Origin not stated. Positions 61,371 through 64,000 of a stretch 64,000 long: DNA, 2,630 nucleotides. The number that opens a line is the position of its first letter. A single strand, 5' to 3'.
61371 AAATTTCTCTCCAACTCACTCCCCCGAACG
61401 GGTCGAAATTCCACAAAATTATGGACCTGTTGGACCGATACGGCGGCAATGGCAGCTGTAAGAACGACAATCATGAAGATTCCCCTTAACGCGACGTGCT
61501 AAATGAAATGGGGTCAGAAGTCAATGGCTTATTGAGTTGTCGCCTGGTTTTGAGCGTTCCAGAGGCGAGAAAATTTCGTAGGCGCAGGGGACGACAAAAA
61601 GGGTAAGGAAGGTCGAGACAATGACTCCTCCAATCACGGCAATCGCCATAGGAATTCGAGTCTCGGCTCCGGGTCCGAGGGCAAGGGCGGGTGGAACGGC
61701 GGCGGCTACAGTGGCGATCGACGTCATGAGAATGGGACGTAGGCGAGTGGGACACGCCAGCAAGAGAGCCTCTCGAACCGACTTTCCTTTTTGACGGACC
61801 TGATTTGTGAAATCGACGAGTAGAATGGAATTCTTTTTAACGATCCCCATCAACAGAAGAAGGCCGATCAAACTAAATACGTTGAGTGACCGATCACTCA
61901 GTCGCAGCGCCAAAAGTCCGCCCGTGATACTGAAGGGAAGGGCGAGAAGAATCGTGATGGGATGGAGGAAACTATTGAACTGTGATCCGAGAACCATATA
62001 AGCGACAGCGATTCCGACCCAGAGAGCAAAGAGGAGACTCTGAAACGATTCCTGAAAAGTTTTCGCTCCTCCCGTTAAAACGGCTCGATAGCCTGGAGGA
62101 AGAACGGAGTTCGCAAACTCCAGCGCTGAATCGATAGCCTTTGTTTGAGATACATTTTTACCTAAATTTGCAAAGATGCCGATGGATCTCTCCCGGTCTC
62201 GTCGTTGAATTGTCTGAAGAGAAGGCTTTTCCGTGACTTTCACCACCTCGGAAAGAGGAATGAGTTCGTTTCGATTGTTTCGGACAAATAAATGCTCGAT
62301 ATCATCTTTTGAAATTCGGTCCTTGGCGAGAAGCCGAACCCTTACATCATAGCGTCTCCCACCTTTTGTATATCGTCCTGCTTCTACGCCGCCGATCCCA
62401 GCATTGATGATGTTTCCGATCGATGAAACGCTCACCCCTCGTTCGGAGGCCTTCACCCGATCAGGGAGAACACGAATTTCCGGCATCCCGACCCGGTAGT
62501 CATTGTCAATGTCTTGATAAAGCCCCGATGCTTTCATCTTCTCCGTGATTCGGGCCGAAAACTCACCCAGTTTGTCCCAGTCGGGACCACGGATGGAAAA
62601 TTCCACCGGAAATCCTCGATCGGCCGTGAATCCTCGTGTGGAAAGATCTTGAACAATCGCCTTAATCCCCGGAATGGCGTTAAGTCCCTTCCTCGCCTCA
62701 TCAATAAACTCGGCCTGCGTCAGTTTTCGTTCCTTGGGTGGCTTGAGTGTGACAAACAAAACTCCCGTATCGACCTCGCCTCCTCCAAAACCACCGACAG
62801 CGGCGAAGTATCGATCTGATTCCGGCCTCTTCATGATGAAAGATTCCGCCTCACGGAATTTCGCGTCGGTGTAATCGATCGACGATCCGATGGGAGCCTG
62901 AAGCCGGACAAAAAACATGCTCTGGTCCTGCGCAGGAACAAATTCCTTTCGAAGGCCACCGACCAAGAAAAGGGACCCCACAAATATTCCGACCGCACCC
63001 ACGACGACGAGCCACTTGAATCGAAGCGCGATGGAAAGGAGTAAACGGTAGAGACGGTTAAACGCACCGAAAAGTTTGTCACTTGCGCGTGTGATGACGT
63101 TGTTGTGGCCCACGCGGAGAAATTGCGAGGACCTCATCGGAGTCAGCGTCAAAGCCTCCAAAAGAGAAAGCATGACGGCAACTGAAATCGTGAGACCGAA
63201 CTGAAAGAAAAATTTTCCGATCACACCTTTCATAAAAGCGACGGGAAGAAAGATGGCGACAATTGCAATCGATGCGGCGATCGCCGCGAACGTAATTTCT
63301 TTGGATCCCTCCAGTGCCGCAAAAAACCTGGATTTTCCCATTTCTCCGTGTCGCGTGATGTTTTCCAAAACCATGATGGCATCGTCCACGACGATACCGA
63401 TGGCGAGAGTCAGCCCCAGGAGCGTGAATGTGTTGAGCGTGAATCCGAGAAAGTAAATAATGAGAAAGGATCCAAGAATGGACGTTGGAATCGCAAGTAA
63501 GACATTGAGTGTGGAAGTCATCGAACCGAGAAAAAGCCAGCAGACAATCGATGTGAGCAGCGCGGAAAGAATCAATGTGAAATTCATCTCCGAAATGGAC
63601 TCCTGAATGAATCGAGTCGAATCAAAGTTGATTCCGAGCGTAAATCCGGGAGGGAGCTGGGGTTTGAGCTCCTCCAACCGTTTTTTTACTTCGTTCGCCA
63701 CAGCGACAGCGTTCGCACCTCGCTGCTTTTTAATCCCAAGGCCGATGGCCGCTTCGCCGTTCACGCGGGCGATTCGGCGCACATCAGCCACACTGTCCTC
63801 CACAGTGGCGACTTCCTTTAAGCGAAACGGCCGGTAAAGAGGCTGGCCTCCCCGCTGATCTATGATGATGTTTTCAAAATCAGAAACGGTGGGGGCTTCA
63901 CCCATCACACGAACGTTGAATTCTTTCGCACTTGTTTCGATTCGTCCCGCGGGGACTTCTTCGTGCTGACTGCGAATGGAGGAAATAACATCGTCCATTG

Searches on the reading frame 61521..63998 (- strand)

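Call 3: search_protein_families(library=pfam, proteins=[window:61521-63998:-], max_evalue=0.01)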
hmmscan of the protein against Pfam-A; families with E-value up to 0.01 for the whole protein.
window:61521-63998:- (825 aa): 1 family
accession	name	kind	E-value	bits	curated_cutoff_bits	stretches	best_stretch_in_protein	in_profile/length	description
PF00873.25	ACR_tran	-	1.9e-218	728.2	28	1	1-810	200-1020/1021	AcrB/AcrD/AcrF family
